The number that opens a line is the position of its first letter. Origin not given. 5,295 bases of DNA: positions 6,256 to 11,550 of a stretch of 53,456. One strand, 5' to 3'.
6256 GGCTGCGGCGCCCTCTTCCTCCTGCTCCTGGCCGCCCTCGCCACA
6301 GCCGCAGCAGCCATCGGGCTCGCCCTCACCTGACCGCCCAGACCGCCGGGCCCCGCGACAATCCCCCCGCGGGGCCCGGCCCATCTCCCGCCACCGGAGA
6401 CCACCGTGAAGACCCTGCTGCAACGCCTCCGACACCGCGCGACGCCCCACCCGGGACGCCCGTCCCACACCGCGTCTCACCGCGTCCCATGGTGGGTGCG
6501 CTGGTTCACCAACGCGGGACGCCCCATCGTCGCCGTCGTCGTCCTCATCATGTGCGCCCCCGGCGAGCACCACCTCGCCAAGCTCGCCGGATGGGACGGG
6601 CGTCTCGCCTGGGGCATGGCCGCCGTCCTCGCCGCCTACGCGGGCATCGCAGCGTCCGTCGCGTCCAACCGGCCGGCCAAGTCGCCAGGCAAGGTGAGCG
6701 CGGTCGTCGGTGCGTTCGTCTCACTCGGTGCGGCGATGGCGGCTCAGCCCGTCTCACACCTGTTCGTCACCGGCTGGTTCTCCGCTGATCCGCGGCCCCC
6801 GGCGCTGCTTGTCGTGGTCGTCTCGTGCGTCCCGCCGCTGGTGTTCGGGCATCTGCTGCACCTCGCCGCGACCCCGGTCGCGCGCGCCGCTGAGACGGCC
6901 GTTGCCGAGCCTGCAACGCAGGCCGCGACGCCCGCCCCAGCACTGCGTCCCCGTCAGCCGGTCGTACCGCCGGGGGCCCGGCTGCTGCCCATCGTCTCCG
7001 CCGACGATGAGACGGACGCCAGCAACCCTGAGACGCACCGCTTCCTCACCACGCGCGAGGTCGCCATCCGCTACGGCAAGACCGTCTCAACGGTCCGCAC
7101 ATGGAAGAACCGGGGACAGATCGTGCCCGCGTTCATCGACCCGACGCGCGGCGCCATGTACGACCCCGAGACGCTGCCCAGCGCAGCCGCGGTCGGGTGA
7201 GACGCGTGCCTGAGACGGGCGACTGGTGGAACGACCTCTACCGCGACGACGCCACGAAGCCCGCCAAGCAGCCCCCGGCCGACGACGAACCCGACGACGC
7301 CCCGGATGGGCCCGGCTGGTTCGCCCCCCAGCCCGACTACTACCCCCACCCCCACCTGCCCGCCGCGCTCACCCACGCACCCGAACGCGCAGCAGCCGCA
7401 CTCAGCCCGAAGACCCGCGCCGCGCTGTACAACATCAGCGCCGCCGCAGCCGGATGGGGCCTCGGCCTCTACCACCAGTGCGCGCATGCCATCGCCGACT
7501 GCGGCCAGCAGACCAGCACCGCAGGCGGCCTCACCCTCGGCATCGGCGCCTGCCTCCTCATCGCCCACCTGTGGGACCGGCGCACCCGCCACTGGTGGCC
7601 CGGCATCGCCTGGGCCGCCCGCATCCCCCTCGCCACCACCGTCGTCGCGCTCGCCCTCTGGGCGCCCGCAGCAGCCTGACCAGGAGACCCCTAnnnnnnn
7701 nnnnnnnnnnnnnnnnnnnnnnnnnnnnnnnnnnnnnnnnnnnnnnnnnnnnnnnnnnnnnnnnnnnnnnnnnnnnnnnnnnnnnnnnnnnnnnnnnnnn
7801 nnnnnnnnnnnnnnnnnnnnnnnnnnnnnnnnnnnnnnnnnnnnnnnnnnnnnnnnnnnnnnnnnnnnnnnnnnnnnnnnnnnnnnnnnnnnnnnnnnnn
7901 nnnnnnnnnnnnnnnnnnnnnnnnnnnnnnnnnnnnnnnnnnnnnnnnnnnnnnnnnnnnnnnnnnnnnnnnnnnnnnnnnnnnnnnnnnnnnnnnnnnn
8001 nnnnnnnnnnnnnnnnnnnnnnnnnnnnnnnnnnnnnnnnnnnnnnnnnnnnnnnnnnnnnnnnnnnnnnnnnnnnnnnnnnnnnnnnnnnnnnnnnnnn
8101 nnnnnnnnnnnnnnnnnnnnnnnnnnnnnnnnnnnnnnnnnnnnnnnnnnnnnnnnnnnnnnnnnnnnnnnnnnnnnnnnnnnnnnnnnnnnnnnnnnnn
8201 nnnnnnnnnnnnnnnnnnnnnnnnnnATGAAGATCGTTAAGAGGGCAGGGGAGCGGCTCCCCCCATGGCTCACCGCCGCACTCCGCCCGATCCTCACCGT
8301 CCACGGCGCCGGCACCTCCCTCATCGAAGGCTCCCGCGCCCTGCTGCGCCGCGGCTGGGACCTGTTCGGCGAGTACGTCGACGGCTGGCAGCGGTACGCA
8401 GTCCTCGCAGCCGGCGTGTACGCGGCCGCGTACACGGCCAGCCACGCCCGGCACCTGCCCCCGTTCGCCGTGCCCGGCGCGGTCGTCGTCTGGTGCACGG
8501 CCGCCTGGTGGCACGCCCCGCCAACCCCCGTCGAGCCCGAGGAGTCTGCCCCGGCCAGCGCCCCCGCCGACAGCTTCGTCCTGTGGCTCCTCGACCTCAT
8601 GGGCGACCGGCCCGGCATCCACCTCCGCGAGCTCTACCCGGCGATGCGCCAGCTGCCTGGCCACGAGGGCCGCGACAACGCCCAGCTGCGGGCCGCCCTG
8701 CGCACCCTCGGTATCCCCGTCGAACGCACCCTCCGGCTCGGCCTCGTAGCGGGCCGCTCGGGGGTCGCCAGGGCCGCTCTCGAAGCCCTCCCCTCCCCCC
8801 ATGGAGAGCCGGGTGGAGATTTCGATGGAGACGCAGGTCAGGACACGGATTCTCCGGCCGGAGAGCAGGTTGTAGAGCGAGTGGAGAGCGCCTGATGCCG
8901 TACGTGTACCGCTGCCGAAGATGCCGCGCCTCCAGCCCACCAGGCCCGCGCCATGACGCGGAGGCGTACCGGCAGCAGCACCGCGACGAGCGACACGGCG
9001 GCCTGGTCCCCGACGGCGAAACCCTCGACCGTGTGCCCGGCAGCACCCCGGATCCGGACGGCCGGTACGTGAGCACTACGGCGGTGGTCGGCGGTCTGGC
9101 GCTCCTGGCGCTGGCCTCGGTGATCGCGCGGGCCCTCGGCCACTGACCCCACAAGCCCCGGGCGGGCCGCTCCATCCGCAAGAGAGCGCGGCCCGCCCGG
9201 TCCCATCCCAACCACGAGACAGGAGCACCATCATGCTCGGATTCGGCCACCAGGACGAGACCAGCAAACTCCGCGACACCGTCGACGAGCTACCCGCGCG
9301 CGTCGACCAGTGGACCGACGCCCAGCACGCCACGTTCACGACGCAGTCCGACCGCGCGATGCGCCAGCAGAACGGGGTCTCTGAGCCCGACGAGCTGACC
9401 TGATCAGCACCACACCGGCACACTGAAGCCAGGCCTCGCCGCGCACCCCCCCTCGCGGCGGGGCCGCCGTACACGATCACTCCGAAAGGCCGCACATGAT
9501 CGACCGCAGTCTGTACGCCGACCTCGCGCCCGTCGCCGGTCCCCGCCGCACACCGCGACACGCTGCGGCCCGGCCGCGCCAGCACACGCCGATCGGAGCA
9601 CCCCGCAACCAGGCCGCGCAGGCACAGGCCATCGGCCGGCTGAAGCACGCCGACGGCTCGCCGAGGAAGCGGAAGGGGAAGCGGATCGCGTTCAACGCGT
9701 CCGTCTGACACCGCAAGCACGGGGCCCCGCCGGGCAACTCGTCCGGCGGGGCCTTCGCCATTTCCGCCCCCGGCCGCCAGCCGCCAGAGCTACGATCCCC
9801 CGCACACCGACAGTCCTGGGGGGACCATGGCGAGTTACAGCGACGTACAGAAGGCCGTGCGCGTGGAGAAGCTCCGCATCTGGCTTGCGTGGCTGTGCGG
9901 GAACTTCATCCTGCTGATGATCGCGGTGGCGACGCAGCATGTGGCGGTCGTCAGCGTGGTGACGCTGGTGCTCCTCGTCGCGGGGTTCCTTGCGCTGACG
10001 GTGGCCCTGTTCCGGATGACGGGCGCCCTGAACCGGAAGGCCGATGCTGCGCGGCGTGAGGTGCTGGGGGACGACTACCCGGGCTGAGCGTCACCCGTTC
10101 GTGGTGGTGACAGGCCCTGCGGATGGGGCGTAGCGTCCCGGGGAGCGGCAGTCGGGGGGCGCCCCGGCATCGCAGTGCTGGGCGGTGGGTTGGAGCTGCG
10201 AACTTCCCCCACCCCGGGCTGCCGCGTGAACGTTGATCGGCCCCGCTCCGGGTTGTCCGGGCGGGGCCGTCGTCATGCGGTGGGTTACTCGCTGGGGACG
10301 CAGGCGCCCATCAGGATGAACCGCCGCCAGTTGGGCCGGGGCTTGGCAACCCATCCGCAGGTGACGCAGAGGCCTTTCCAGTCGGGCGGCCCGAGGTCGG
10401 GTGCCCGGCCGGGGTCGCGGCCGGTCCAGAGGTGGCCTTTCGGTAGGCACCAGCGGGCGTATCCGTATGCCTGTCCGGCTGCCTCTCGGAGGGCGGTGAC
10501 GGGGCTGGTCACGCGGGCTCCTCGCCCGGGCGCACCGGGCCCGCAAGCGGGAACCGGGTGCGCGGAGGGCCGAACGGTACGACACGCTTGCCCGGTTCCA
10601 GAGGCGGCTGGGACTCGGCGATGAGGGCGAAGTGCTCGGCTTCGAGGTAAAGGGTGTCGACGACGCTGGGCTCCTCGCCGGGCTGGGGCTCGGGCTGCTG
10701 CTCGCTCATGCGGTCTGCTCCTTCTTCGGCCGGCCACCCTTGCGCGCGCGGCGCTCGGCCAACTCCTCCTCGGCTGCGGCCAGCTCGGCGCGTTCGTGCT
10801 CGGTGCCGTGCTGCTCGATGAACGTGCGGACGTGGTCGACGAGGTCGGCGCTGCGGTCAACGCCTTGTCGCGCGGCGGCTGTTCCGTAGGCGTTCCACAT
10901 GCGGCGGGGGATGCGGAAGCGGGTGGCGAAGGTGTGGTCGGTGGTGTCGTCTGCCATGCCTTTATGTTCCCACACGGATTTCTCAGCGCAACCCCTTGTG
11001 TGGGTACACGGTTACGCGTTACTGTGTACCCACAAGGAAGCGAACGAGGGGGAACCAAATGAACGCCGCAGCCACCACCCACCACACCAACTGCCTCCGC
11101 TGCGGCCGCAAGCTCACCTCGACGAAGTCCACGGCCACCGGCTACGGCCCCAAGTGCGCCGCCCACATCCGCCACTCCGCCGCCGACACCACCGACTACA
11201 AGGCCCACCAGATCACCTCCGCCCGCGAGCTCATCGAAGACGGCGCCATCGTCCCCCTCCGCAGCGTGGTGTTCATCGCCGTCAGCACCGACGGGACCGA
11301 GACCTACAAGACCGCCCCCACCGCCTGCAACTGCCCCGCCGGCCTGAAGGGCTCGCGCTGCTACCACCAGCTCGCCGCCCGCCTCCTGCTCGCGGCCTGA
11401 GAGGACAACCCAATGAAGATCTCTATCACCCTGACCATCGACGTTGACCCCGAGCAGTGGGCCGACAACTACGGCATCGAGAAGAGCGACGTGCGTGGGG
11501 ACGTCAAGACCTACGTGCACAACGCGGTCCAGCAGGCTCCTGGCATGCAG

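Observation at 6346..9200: Hairpin-insulated five-gene membrane-protein cassette resembling conjugative-element spread (Spd) modules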

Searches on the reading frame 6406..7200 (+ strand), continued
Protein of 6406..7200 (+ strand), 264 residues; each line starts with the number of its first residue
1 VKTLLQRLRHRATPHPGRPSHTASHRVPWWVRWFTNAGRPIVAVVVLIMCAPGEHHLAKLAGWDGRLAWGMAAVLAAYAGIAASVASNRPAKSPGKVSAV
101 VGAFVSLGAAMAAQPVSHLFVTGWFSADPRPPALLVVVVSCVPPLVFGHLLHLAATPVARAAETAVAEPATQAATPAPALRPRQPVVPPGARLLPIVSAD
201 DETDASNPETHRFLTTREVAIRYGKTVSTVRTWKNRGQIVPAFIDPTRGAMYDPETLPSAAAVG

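Call 107: find_encoding_contigs(protein=P0240, flank=6000, max_places=1)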
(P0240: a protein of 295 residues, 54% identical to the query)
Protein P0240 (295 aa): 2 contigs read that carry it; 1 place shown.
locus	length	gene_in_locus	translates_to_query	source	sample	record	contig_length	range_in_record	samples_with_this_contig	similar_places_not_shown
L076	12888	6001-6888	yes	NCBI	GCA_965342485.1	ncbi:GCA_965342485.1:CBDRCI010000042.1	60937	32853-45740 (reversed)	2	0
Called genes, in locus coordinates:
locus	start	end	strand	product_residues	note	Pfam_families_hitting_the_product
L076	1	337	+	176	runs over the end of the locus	PF02592:Vut_1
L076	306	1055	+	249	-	-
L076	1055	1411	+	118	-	-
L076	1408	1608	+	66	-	-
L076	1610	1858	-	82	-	-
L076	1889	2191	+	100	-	-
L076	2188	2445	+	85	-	-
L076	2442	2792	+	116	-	-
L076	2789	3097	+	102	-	-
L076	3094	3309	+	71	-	-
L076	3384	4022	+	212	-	-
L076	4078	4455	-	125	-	PF19730:DUF6221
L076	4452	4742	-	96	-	-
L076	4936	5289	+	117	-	-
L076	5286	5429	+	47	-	-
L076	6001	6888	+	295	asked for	PF00376:MerR (weak), PF12728:HTH_17 (weak), PF13411:MerR_1 (weak)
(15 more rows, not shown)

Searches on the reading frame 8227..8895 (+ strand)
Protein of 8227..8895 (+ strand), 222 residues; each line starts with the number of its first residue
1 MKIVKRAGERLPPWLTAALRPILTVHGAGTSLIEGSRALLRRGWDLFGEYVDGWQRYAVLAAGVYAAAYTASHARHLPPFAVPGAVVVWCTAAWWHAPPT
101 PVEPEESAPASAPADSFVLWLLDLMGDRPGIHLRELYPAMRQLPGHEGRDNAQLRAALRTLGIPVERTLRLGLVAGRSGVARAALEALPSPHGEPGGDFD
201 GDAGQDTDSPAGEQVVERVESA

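Call 5: search_protein_families(library=pfam, proteins=[window:8227-8895:+], max_evalue=1)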
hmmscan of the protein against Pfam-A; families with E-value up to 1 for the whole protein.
window:8227-8895:+ (222 aa): 1 family
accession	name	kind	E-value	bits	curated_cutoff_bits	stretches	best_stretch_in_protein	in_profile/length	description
PF20490.3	SCGB3A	-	0.25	12.1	27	0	153-167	29-43/68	Secretoglobin 3A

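Call 6: search_protein_families(library=phrogs, proteins=[window:8227-8895:+], max_evalue=0.1)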
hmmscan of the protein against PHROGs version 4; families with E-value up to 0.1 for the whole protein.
window:8227-8895:+ (222 aa): 1 family
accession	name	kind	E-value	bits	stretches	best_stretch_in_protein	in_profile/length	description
phrog_5650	-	unknown function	9.5e-10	38.8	1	66-191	63-196/565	-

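Call 49: search_protein_families(library=ncbifam, proteins=[window:8227-8895:+], max_evalue=0.1)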
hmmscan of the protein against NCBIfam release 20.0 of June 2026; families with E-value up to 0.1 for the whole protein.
window:8227-8895:+ (222 aa): 0 families

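Call 50: search_protein_families(library=padloc, proteins=[window:8227-8895:+], max_evalue=0.1)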
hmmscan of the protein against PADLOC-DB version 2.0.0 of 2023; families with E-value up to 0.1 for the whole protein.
window:8227-8895:+ (222 aa): 0 families

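Call 66: find_homologous_proteins(query=window:8227-8892:+, max_evalue=0.001)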
Query window:8227-8892:+ (222 aa): 158 proteins with E <= 0.001 among 8000 candidates; the best 120 are listed.
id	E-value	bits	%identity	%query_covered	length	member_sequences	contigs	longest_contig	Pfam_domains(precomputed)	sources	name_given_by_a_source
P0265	9.2e-144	495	100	100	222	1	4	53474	-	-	-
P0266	4.5e-109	382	80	100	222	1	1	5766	-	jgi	jgi:hypothetical protein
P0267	5.9e-101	355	74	100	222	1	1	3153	-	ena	-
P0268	2.1e-88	314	68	100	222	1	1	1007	-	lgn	-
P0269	2.0e-85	304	66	100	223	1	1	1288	-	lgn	-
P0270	5.3e-85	303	67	100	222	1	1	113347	-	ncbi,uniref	ncbi:hypothetical protein [Streptomyces sp. NPDC091215]|uniref:hypothetical protein n=1 Tax=Streptom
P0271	3.3e-83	297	66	100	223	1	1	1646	-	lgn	-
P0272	7.7e-83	296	64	100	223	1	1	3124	-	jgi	jgi:hypothetical protein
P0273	1.3e-81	292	65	100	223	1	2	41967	-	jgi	jgi:hypothetical protein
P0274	6.4e-80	286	61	99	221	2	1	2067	-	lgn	-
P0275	2.4e-79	285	63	100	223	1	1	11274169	-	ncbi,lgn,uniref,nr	ncbi:hypothetical protein OG252_13185 [Streptomyces sp. NBC_01352]|uniref:hypothetical protein n=1 T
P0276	5.1e-79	283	61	100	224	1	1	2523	-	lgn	-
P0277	1.4e-78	282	63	100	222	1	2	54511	-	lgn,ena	-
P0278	1.8e-78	282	62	100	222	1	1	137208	-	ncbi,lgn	ncbi:hypothetical protein ACWDE0_22015 [Streptomyces sp. 900105755]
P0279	3.2e-78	281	61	100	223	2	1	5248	-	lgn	-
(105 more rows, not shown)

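Call 77: predict_structure(alignment_id=A4)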
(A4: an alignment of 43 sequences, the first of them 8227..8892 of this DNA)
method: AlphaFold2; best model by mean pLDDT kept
length: 222 residues; sequences in the alignment: 43
mean_pLDDT: 73.5   pTM: 0.41
mean pLDDT of the five models: 73.5, 73.2, 72.3, 70.5, 68.0
residues with pLDDT >= 90: 54; 70-90: 98; 50-70: 34; < 50: 36
segments of 3 or more residues with pLDDT < 50: 1-6, 193-201, 203-217, 219-222
pLDDT, mean of each block of 10 residues (from residue 1): 47 73 62 75 80 82 81 77 78 73 56 82 93 95 94 94 88 80 79 44 46 44 42
secondary structure, 60 per line:
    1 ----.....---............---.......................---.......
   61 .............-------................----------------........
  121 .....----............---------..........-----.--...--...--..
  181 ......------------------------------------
elements in order: H5-9 H13-24 H28-50 H54-73 H81-96 H113-125 E130-132 H133-141 H151-160 E169-171 E174-176 E179-181 H182-186

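Call 81: fold_search(model_id=the predicted structure, library=pdb)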
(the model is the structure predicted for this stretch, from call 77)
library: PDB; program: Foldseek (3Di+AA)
matches with E <= 10: 177; with E <= 0.001: 0
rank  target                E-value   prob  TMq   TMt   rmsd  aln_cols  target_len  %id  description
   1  2lso_MODEL_1_A        3.9e-01  0.47  0.22  0.46   5.4        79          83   22  Solution NMR Structure of the Globular Domain of Human Histone H1x, Northeast Structural Genomics Consortium ( (released 2012-06-13)
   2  7p5x_AY               5.0e-01  0.25  0.21  0.31   4.6        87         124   26  Mycobacterial RNAP with transcriptional activator PafBC (released 2021-12-22)
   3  3l09_A                7.3e-01  0.41  0.21  0.19   4.8        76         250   24  Crystal structure of Putative transcriptional regulator (JANN_22DEC04_CONTIG27_REVISED_GENE3569) from Jannaschia sp. C (released 2010-01-12)
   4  8yti_V                7.7e-01  0.28  0.21  0.40   6.4        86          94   14  Crystal Structure of Nucleosome-H1x Linker Histone Assembly (sticky-169a DNA fragment) (released 2024-04-03)
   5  8b9d_4                9.3e-01  0.23  0.17  0.07   5.5        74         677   18  Human replisome bound by Pol Alpha (released 2023-08-09)
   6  8dk1_E                9.3e-01  0.14  0.20  0.23   8.5       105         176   14  CryoEM structure of JetABC (head construct) from Pseudomonas aeruginosa PA14 (released 2022-10-05)
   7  2mbf_MODEL_1_A        1.1e+00  0.38  0.23  0.43   4.7        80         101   19  Solution structure of the forkhead domain of Brugia malayi DAF-16a (released 2013-09-11)
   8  9d2l_F                1.1e+00  0.33  0.22  0.44   4.9        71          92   13  FoxP3 multimers bridge four T2G repeat DNAs (released 2025-10-29)
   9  7asv_A                1.1e+00  0.15  0.20  0.27  21.8       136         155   12  Crystal structure of tWHD2 of Rpc5 subunit of human RNA Polymerase III (released 2020-12-30)
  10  9h88_B                1.1e+00  0.13  0.19  0.32   8.3        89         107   13  Crystal structure of LmrR variant V15aY-RNYW with Val15 replaced by 3-aminotyrosine and evolved as Friedel-Crafts alky (released 2025-04-30)
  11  3coa_C                1.3e+00  0.33  0.23  0.48   6.0        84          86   10  Crystal Structure of FoxO1 DBD Bound to IRE DNA (released 2008-09-16)
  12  9gmb_E                1.3e+00  0.13  0.18  0.19   6.5        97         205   15  MukEF in complex with the phage protein gp5.9 (released 2025-03-26)
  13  5dui_A                1.4e+00  0.30  0.23  0.47   4.6        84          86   12  Identification of a new FoxO1 binding site that precludes CREB binding at the glucose-6-phosphatase catalytic subunit  (released 2016-09-21)
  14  5j6x_A                1.6e+00  0.21  0.20  0.48   4.8        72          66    7  Crystal structure of the apo-Zalpha of Zebrafish PKZ (released 2016-09-07)
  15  3elk_A                1.6e+00  0.14  0.21  0.34   6.9        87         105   18  Crystal structure of putative transcriptional regulator TA0346 from Thermoplasma acidophilum (released 2008-09-30)
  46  6n88_C                3.5e+00  0.12  0.19  0.42   5.5        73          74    8  Cryo-EM structure of the Importin7:Importin beta:Histone H1.0 complex (released 2019-02-27)
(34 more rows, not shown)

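Call 82: fold_search(model_id=the predicted structure, library=viral)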
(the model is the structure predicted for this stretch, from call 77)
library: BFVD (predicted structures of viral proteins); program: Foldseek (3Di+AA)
matches with E <= 10: 239; with E <= 0.001: 1
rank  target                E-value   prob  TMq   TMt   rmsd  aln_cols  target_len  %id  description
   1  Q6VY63                4.9e-06  1.00  0.28  0.25  22.4       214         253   27  Uncharacterized protein [Streptomyces phage VWB]
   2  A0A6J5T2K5            2.8e-02  0.94  0.23  0.33  11.5       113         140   15  Uncharacterized protein [uncultured Caudovirales phage]
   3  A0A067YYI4            1.1e-01  0.66  0.20  0.24   5.3        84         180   15  Uncharacterized protein [Escherichia phage vB_EcoS_AKS96]
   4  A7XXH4                1.1e-01  0.18  0.16  0.18  15.8       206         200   14  Uncharacterized protein [Thermus phage P74-26]
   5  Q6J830                1.2e-01  0.90  0.23  0.44   4.3        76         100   25  Pas1 [Actinoplanes phage phiAsp2]
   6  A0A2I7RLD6            1.7e-01  0.89  0.20  0.37   5.3        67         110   19  (no name in the UniProt tables at hand)
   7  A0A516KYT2            2.2e-01  0.57  0.17  0.40   7.5        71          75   15  (no name in the UniProt tables at hand)
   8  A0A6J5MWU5            2.2e-01  0.30  0.20  0.08  17.3       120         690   18  COG5545 Predicted P-loop ATPase and inactivated derivatives [uncultured Caudovirales phage]
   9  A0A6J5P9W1            2.2e-01  0.23  0.18  0.08  22.7       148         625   16  Virulence-associated E [uncultured Caudovirales phage]
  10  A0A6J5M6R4            2.3e-01  0.23  0.19  0.08  19.7       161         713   17  Virulence-associated E [uncultured Caudovirales phage]
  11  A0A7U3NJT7            2.8e-01  0.25  0.18  0.27  15.8       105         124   17  Putative transcriptional regulator [Bacillus phage Kirov]
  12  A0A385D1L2            3.2e-01  0.13  0.14  0.16  17.4       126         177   14  Uncharacterized protein [Gordonia phage Catfish]
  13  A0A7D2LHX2            3.4e-01  0.38  0.23  0.32  25.6       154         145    9  Uncharacterized protein [Stenotrophomonas phage vB_SmaS_BUCT548]
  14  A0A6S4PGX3            3.4e-01  0.10  0.18  0.20  23.6       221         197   17  Uncharacterized protein [uncultured phage_MedDCM-OCT-S38-C3]
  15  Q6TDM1                3.6e-01  0.51  0.22  0.45   5.1        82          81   13  ORF E81 [Sulfolobus virus Kamchatka 1]
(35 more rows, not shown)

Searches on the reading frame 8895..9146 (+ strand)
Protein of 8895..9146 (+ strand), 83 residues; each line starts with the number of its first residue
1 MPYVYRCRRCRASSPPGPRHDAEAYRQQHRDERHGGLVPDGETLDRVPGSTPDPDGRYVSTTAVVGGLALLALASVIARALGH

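Call 5: search_protein_families(library=pfam, proteins=[window:8895-9146:+], max_evalue=1)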
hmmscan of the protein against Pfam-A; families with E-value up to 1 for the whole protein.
window:8895-9146:+ (83 aa): 0 families

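Call 6: search_protein_families(library=phrogs, proteins=[window:8895-9146:+], max_evalue=0.1)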
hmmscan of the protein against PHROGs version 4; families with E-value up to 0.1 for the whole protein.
window:8895-9146:+ (83 aa): 1 family
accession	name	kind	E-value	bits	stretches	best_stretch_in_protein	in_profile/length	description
phrog_32136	-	unknown function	9.6e-10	39.7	1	4-45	5-46/81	-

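Call 49: search_protein_families(library=ncbifam, proteins=[window:8895-9146:+], max_evalue=0.1)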
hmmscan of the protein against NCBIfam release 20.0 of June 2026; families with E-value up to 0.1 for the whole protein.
window:8895-9146:+ (83 aa): 0 families

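Call 50: search_protein_families(library=padloc, proteins=[window:8895-9146:+], max_evalue=0.1)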
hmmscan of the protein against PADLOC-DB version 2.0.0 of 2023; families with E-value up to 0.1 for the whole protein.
window:8895-9146:+ (83 aa): 0 families

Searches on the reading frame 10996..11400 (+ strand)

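Call 24: search_protein_families(library=pfam, proteins=[window:10996-11400:+], max_evalue=0.01)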
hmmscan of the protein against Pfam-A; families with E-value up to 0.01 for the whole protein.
window:10996-11400:+ (134 aa): 1 family
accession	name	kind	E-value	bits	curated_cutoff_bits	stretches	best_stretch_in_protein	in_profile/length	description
PF19474.4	DUF6011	-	4.5e-12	45.7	26.6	1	25-58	3-36/37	Family of unknown function (DUF6011)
